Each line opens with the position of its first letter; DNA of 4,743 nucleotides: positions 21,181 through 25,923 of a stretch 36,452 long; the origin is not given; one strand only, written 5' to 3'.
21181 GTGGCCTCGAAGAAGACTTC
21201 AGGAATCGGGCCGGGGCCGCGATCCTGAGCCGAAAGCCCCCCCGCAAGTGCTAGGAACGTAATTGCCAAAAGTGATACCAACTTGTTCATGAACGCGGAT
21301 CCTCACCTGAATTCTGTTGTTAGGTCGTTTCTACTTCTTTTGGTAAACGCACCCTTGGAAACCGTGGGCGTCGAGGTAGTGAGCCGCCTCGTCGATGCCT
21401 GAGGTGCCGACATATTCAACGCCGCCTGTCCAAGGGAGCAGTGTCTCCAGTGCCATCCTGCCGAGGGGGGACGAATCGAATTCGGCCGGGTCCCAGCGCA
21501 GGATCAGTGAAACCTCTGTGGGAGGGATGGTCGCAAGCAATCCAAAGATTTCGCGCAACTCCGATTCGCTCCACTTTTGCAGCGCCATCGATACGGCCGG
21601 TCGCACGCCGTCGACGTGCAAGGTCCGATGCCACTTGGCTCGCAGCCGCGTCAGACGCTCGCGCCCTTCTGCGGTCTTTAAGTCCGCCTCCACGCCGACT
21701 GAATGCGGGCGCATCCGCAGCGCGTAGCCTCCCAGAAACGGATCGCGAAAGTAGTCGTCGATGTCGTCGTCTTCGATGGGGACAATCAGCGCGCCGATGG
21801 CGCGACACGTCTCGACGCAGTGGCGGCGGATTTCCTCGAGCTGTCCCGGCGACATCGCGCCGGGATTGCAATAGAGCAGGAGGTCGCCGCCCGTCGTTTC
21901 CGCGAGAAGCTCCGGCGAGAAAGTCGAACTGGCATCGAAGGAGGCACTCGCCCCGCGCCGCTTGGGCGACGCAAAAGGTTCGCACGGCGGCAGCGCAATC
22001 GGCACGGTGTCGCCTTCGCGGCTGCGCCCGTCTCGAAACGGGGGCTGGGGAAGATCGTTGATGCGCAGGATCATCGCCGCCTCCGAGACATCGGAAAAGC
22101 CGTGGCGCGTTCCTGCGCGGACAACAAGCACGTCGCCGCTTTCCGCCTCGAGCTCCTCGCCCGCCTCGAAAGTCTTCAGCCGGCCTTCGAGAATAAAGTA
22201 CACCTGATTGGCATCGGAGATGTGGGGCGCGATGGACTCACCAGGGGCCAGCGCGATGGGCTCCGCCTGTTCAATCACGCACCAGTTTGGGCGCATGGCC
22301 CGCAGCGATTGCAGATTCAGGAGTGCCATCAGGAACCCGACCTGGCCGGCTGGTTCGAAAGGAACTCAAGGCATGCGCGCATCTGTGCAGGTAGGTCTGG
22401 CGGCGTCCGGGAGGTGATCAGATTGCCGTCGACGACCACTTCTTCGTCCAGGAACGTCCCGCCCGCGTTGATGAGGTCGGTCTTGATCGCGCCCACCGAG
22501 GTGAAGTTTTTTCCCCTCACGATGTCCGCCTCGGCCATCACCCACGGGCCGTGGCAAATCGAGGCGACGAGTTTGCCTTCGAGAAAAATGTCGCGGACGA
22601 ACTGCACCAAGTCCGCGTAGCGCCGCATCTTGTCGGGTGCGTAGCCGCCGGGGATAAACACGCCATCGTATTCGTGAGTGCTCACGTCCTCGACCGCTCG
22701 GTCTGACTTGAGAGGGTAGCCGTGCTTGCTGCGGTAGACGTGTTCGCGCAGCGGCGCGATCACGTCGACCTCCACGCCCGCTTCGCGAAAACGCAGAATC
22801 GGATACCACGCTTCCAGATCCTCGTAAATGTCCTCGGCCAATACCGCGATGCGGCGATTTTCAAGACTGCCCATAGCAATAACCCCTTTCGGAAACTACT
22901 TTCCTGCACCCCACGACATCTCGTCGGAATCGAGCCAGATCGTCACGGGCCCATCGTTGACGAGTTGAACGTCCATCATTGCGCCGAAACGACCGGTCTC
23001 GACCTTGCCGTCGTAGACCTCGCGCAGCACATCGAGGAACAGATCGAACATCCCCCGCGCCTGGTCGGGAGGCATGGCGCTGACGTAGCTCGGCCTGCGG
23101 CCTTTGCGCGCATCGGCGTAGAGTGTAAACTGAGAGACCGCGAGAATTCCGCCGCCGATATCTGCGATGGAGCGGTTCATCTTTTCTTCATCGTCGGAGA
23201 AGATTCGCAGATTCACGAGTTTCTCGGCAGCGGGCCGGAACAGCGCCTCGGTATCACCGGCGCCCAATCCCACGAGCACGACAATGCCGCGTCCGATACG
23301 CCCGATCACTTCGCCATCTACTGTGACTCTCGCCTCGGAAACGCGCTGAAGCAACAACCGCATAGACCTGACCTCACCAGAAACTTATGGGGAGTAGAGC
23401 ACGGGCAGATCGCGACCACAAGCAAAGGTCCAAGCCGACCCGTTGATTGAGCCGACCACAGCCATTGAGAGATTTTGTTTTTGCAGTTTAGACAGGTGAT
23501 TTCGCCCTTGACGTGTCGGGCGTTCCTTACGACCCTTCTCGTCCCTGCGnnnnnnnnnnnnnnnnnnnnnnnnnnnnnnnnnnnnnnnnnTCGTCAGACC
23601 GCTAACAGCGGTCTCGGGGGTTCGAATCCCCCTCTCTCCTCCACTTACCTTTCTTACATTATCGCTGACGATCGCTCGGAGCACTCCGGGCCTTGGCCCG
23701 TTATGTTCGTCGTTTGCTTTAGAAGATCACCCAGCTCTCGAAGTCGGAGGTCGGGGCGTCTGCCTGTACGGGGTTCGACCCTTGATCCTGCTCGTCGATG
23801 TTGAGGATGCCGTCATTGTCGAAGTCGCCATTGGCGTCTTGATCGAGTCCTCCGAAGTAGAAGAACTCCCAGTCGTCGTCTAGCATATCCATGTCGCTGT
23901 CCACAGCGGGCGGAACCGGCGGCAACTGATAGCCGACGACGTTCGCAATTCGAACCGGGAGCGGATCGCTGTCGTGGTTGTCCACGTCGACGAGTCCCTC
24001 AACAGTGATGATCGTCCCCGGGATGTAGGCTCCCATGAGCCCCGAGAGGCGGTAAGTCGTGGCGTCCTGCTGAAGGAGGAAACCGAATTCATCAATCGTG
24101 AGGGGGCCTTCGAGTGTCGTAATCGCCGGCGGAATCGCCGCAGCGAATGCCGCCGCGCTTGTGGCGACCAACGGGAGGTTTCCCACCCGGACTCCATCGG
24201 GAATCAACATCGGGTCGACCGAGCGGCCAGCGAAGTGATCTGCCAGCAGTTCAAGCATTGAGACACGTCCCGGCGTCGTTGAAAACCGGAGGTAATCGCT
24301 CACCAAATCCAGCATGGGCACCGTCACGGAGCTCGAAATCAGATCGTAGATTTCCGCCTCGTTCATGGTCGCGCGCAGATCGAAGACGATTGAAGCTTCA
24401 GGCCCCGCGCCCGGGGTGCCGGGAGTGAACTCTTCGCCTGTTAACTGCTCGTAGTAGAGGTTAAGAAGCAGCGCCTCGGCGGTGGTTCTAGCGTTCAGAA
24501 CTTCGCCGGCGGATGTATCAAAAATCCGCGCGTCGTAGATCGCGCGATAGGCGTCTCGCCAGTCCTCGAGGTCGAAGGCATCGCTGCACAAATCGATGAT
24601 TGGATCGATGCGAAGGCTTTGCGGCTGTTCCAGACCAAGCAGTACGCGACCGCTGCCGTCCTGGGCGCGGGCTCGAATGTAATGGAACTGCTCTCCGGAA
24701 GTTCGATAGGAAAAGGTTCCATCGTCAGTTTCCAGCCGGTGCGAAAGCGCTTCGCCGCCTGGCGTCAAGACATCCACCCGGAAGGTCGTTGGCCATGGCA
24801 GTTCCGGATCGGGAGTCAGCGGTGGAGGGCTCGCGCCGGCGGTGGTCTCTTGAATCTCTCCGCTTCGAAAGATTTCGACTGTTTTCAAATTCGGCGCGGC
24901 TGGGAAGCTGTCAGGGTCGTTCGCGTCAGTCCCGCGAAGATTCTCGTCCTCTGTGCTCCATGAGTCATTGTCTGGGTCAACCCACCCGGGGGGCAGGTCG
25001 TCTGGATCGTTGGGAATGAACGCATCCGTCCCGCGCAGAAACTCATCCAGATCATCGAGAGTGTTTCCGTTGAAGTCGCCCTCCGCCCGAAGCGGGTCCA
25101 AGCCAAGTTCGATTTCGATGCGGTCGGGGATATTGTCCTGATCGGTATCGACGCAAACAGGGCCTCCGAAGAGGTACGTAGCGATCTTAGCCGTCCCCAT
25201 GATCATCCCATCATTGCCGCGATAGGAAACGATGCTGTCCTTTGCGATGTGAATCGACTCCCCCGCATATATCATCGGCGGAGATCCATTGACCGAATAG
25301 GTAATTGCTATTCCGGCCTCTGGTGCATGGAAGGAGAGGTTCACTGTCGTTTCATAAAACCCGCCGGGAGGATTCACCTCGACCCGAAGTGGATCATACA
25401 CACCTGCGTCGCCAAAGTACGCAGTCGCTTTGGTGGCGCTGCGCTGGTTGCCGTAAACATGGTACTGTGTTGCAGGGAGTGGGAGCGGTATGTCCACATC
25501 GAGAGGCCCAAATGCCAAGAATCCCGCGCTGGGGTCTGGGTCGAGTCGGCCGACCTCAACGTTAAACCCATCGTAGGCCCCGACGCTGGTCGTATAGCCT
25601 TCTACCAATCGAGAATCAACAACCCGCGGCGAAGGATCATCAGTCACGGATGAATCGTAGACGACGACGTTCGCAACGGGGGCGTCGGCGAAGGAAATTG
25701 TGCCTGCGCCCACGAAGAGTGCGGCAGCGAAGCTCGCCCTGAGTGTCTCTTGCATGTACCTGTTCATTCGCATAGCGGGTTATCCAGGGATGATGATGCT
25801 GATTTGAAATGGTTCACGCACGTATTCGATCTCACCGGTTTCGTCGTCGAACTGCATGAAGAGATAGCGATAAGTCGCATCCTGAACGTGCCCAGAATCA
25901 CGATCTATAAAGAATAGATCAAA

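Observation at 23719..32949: Tightly coupled three-gene operon for 1378-, 1008- and 684-aa exported proteins with no nameable function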

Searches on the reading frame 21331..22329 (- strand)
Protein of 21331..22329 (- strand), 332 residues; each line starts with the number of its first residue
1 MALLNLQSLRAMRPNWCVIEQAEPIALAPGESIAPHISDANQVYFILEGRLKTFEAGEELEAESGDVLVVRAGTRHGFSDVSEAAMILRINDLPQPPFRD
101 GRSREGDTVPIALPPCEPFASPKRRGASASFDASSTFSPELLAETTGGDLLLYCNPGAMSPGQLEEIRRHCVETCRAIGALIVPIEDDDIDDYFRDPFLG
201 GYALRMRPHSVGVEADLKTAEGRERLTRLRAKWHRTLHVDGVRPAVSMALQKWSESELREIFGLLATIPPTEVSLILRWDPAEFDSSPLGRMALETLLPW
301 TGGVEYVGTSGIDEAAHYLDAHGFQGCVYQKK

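Call 10: search_protein_families(library=pfam, proteins=[window:21331-22329:-], max_evalue=0.001)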
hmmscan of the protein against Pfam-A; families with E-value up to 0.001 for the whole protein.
window:21331-22329:- (332 aa): 2 families
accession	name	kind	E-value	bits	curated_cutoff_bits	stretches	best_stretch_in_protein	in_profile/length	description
PF07883.17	Cupin_2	-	2.4e-10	40.4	27.2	1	27-86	5-64/70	Cupin domain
PF12852.13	Cupin_6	-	0.00031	21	26.7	1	6-93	7-88/183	Cupin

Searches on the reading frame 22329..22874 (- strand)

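Call 10: search_protein_families(library=pfam, proteins=[window:22329-22874:-], max_evalue=0.001)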
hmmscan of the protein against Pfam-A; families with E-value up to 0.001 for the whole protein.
window:22329-22874:- (181 aa): 1 family
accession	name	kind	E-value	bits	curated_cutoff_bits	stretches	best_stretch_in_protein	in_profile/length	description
PF01965.30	DJ-1_PfpI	-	9.9e-49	165.8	26.6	1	7-170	1-164/165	DJ-1/PfpI family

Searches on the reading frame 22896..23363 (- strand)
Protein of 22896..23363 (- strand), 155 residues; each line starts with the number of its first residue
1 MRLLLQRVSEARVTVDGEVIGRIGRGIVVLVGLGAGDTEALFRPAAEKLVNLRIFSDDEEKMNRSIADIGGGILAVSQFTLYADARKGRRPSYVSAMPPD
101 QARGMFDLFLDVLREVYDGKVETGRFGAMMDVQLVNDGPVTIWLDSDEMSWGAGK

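Call 10: search_protein_families(library=pfam, proteins=[window:22896-23363:-], max_evalue=0.001)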
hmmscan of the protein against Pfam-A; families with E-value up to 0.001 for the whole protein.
window:22896-23363:- (155 aa): 1 family
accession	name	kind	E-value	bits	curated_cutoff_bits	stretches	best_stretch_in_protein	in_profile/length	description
PF02580.21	Tyr_Deacylase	-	5.7e-58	195.8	25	1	2-145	1-144/144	D-Tyr-tRNA(Tyr) deacylase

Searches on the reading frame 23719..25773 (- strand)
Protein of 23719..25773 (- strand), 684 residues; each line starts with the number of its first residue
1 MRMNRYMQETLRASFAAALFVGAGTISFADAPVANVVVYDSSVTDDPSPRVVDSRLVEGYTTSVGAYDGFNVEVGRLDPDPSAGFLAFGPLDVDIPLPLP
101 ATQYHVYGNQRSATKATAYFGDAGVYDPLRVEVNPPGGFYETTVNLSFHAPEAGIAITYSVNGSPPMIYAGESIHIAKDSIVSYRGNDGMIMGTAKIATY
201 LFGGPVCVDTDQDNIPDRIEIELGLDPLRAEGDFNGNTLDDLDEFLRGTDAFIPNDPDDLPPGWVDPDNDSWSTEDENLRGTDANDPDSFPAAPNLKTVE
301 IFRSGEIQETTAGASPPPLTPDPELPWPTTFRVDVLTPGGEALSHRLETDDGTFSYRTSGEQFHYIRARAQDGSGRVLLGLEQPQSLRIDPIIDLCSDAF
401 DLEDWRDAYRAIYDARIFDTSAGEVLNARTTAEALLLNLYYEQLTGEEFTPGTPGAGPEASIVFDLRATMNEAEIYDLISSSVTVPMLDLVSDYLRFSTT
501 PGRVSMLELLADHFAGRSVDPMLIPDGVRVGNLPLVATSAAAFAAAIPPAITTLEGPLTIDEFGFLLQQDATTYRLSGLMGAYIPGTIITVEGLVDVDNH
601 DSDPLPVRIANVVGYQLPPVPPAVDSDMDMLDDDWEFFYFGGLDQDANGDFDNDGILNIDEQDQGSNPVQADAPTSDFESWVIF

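Call 5: search_protein_families(library=pfam, proteins=[window:23719-25773:-], max_evalue=1)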
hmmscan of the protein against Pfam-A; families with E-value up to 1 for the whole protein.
window:23719-25773:- (684 aa): 1 family
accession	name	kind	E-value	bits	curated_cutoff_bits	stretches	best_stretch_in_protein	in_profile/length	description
PF13290.12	CHB_HEX_C_1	-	0.011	16.2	22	1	135-184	1-53/67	Chitobiase/beta-hexosaminidase C-terminal domain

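Call 6: search_protein_families(library=ncbifam, proteins=[window:23719-25773:-], max_evalue=1)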
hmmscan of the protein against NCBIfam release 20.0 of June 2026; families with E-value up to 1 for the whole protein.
window:23719-25773:- (684 aa): 1 family
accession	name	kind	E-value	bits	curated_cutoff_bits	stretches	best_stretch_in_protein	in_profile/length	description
NF047639.1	throspo3_MtsD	equivalog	0.036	12.2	800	1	199-249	472-525/651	cell-cell cohesion protein MtsD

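Call 16: find_homologous_proteins(query=window:23719-25773:-)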
Query window:23719-25773:- (684 aa): 9 proteins with E <= 0.001 among 8000 candidates.
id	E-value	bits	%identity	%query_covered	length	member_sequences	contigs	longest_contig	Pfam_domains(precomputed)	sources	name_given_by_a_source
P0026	0.0e+0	1551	100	100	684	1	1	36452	-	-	-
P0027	1.3e-214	733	53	99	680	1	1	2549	-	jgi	jgi:hypothetical protein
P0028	2.6e-205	702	51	96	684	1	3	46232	-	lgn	-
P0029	1.2e-201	690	50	96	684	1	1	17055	-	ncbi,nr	ncbi:MAG: hypothetical protein SFY68_06060 [Candidatus Sumerlaeia bacterium]|nr:hypothetical protein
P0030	1.5e-196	673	48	99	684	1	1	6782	-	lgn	-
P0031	5.7e-187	642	47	95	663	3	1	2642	-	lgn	-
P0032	1.5e-185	637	47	95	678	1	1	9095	-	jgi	-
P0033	1.6e-176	607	49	94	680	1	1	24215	-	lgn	-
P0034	9.2e-141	489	41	98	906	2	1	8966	-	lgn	-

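Call 34: search_protein_families(library=pfam, alignment_id=A3, max_evalue=0.01)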
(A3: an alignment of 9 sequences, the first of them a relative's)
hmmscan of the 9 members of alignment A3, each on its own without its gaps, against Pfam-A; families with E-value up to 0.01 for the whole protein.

A. member 1, P0026 (684 aa): 0 families

B. families by the number of members that match (of 9 scanned): 2 families
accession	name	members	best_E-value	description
PF18884.5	TSP3_bac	2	0.00017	Bacterial TSP3 repeat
PF19135.5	DUF5818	1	0.0038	Protein of unknown function (DUF5818)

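Call 47: search_solved_structures(query=A3, max_evalue=1)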
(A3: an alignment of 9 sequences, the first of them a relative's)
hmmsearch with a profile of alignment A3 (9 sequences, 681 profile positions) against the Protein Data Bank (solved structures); distinct sequences matched with E-value up to 1: 3.
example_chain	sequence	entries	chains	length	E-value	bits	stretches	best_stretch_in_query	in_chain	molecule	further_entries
3bxy_A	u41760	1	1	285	0.16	13.3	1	32-127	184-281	2,3,4,5-tetrahydropyridine-2,6-dicarboxylate N-succinyltransferase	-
8glv_EZ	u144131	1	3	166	0.2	13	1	512-572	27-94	Dynein regulatory complex protein 8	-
1kgq_A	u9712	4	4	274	0.3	12.4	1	32-126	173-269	2,3,4,5-TETRAHYDROPYRIDINE-2-CARBOXYLATE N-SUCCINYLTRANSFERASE | TETRAHYDRODIPICOLINATE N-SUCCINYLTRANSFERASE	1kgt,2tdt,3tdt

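Call 73: search_protein_families(library=phrogs, proteins=[window:23719-25773:-], max_evalue=0.1)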
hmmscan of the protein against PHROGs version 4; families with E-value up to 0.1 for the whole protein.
window:23719-25773:- (684 aa): 1 family
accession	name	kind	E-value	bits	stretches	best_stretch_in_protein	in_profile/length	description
phrog_36046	-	unknown function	0.00018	21.6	1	230-298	292-363/506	-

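Call 74: search_protein_families(library=padloc, proteins=[window:23719-25773:-], max_evalue=0.1)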
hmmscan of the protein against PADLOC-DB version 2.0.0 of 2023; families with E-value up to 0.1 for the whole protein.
window:23719-25773:- (684 aa): 0 families

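Call 98: search_solved_structures(query=A9, max_evalue=1)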
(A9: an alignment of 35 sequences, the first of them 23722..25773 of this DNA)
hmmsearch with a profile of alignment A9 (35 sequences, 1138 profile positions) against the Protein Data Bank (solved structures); distinct sequences matched with E-value up to 1: 7.
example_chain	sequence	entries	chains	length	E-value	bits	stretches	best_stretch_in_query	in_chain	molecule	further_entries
9jo8_A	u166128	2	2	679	0.0074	17.3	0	75-181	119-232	TALE repeat protein targeting mitochondiral ND1-L gene. | TALE repeat protein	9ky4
2ypf_A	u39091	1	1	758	0.031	15.3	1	75-216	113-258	AVRBS3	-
4oss_A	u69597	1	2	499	0.035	15.1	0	95-213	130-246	Hax3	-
4ost_A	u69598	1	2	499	0.051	14.5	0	95-212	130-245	Hax3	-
3v6p_A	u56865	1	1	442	0.069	14.1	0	94-213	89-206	dHax3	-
6jw3_A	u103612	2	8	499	0.079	13.9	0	91-216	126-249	TAL effector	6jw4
4hpz_A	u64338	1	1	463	0.57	11.1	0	90-150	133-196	dTale2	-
